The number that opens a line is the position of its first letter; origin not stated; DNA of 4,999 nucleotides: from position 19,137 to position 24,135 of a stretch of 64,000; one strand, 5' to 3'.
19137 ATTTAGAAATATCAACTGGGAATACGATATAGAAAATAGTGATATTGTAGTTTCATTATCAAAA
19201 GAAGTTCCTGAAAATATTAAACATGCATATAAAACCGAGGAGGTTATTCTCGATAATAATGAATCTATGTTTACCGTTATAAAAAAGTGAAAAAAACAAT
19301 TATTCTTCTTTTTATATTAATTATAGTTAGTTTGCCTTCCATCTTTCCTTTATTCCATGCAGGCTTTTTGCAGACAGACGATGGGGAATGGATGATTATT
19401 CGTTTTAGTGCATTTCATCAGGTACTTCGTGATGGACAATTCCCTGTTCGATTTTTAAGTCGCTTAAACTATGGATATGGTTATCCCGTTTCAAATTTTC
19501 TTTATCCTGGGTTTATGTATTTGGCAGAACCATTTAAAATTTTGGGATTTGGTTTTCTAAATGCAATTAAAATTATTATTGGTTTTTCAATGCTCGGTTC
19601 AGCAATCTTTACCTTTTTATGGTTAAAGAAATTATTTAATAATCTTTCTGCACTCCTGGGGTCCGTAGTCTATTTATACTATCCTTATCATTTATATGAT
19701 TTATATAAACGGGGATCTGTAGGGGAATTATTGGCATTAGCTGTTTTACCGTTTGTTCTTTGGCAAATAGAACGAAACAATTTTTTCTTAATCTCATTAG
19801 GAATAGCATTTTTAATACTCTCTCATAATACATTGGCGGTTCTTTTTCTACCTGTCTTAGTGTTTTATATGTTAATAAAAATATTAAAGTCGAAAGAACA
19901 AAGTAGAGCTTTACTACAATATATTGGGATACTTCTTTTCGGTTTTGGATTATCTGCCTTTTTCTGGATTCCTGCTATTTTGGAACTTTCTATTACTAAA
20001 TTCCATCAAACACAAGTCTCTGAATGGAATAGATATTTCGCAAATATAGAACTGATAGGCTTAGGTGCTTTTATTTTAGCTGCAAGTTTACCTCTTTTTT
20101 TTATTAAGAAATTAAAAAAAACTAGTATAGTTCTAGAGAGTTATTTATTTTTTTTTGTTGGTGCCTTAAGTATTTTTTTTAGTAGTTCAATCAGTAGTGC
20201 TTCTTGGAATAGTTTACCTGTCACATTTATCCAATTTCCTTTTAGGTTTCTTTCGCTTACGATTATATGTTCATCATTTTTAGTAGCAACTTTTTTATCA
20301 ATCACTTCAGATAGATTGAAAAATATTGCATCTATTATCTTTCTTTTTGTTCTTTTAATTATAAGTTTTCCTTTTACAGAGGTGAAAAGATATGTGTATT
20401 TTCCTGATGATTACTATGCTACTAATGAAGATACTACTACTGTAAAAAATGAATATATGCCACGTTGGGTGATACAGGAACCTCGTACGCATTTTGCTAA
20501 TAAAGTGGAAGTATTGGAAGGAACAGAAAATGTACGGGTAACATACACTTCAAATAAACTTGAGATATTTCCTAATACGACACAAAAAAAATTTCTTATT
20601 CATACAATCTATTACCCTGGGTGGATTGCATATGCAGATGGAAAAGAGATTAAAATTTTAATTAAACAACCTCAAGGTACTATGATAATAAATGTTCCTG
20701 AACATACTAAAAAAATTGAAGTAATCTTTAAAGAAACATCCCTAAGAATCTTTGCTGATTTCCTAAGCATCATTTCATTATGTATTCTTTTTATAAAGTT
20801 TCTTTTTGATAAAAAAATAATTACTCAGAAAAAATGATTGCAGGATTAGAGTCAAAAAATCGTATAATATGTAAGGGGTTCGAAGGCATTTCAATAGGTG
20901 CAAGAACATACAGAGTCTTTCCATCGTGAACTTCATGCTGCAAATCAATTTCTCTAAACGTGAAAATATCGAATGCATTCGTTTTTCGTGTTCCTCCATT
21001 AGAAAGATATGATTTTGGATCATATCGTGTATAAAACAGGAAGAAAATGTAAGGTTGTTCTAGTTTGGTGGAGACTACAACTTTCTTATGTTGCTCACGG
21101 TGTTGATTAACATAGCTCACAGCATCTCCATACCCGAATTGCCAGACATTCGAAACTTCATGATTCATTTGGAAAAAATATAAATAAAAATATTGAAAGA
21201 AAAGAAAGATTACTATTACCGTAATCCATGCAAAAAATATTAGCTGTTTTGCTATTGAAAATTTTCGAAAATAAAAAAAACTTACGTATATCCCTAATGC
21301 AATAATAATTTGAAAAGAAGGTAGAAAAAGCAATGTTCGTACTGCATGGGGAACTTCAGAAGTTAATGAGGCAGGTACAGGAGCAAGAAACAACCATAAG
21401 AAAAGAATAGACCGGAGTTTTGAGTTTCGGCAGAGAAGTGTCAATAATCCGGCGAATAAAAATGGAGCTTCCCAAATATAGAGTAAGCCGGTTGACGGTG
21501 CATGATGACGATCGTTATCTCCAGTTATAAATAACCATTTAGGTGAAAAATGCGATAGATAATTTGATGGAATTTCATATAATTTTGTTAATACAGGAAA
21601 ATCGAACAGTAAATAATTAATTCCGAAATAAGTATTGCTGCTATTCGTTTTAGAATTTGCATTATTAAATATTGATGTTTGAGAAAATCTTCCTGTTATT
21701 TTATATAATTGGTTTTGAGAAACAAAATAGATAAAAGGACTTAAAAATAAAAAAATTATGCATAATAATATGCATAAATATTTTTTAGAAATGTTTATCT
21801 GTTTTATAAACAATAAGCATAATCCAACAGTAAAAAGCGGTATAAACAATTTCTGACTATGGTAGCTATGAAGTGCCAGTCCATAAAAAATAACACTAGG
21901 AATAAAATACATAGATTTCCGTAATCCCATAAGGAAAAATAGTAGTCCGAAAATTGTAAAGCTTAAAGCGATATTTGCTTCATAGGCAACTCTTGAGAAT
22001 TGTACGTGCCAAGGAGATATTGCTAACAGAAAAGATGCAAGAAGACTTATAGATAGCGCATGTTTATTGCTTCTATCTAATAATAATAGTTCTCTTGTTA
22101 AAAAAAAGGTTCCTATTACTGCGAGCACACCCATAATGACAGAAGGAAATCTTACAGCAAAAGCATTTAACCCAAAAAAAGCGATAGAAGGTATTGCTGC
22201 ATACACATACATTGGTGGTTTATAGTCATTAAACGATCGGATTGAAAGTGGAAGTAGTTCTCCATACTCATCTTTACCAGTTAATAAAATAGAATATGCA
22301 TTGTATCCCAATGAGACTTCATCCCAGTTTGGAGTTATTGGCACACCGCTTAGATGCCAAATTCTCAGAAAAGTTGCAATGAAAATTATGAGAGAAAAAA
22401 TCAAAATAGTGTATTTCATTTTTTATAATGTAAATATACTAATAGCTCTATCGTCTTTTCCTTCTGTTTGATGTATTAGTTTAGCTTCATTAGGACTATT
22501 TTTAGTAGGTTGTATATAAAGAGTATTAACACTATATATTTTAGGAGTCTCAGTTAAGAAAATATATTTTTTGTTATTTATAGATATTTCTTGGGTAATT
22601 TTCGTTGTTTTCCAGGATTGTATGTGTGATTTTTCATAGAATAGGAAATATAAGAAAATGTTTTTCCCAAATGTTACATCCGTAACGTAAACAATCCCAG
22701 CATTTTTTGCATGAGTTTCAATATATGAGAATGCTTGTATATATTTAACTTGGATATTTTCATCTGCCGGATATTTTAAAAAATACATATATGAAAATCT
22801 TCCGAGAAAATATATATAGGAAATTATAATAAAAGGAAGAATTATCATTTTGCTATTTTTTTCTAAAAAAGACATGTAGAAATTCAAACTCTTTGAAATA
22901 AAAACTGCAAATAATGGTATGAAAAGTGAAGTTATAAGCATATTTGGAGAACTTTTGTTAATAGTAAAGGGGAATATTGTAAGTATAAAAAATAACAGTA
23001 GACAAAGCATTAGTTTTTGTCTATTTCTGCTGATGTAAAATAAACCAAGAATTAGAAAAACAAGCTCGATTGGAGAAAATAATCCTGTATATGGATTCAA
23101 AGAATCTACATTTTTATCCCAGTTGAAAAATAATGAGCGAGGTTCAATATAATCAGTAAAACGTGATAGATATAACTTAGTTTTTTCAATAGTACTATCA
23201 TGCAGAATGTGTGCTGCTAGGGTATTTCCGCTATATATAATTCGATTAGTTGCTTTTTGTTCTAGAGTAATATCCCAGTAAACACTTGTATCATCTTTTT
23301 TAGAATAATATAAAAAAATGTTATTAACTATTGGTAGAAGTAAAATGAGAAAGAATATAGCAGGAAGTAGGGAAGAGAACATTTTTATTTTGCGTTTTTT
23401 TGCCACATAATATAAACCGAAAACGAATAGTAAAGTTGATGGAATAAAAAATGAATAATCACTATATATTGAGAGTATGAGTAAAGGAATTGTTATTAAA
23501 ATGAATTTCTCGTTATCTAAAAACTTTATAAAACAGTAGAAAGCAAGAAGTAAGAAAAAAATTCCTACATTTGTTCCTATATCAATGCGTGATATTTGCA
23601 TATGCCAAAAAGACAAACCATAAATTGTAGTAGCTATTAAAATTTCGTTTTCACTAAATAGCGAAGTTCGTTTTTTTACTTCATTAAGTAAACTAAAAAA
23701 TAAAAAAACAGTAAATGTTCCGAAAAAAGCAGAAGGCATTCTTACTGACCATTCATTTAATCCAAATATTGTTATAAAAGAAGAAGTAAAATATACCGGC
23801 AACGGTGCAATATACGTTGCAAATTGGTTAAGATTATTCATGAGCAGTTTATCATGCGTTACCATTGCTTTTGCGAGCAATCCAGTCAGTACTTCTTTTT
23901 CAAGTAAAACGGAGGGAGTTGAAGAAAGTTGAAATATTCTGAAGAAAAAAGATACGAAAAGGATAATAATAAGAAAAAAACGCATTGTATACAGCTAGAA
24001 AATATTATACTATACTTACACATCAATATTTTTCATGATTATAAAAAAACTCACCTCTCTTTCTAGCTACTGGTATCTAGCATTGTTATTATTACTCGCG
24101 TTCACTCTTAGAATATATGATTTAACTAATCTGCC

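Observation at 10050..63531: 53-kb glycosylation super-locus with about 24 GT-C-fold membrane glycosyltransferase paralogs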

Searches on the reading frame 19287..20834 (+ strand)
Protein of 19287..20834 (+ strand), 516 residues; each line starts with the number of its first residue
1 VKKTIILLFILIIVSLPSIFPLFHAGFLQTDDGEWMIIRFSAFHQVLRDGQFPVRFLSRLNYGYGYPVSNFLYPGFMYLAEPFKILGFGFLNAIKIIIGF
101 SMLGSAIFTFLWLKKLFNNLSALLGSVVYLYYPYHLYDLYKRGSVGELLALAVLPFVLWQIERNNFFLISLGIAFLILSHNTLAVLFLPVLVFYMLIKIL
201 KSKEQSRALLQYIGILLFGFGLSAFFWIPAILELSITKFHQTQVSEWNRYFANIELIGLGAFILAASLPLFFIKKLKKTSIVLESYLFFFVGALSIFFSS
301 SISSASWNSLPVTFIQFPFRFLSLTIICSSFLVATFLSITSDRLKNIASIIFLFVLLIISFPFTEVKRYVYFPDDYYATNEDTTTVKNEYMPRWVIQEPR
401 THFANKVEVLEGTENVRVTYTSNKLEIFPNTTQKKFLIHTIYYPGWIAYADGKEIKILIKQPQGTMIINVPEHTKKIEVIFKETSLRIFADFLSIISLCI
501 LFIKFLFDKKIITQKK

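Call 3: search_protein_families(library=pfam, proteins=[window:19287-20834:+], max_evalue=0.01)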
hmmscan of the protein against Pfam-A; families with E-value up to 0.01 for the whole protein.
window:19287-20834:+ (516 aa): 2 families
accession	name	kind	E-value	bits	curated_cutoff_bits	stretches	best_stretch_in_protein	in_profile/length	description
PF10131.15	PTPS_related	-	5.8e-09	35.4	26.4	1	91-370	23-313/621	6-pyruvoyl-tetrahydropterin synthase related domain; membrane protein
PF09586.16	YfhO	-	0.0059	15.4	28.5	1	397-483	738-825/835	Bacterial membrane protein YfhO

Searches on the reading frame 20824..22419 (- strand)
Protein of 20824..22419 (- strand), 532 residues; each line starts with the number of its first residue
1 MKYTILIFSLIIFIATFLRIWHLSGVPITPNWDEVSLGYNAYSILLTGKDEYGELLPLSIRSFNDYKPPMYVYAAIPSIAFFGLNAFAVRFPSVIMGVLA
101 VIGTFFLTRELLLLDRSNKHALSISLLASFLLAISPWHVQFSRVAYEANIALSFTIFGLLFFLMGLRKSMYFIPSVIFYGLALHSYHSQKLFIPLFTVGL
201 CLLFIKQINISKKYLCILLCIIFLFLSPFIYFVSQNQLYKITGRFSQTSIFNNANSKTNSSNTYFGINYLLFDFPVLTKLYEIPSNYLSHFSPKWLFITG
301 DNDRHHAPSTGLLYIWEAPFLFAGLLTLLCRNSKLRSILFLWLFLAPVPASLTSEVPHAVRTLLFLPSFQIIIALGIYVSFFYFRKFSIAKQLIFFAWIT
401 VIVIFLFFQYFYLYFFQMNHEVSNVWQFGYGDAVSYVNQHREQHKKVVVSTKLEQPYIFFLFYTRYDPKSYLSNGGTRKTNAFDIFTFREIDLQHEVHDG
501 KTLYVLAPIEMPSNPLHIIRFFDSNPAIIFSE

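Call 3: search_protein_families(library=pfam, proteins=[window:20824-22419:-], max_evalue=0.01)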
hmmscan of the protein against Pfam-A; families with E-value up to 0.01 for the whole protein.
window:20824-22419:- (532 aa): 2 families
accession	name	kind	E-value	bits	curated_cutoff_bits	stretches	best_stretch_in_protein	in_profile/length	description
PF13231.12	PMT_2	-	1.9e-08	35.1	26.1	1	67-231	2-159/160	Dolichyl-phosphate-mannose-protein mannosyltransferase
PF03779.20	SPW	-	0.0072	17.2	31.5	1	83-166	21-93/93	SPW repeat domain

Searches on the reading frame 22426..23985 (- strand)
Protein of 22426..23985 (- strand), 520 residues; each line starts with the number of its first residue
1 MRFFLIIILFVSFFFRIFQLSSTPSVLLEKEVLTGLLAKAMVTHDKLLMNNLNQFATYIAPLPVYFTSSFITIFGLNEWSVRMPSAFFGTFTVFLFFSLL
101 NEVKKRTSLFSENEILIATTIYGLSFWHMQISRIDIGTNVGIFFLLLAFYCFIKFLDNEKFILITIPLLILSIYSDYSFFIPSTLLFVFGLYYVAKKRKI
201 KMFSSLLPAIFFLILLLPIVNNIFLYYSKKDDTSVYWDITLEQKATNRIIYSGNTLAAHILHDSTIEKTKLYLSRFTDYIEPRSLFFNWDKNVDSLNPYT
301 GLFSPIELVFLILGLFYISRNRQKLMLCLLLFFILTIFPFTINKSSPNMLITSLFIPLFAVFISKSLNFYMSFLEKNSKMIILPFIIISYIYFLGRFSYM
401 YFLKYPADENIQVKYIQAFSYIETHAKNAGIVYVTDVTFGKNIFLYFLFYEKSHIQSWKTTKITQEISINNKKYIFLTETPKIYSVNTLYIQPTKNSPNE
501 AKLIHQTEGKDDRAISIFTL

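Call 3: search_protein_families(library=pfam, proteins=[window:22426-23985:-], max_evalue=0.01)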
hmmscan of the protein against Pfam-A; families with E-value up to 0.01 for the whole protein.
window:22426-23985:- (520 aa): 1 family
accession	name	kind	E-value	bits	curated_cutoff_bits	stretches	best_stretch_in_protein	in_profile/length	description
PF13231.12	PMT_2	-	6.4e-06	26.9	26.1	1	60-219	3-157/160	Dolichyl-phosphate-mannose-protein mannosyltransferase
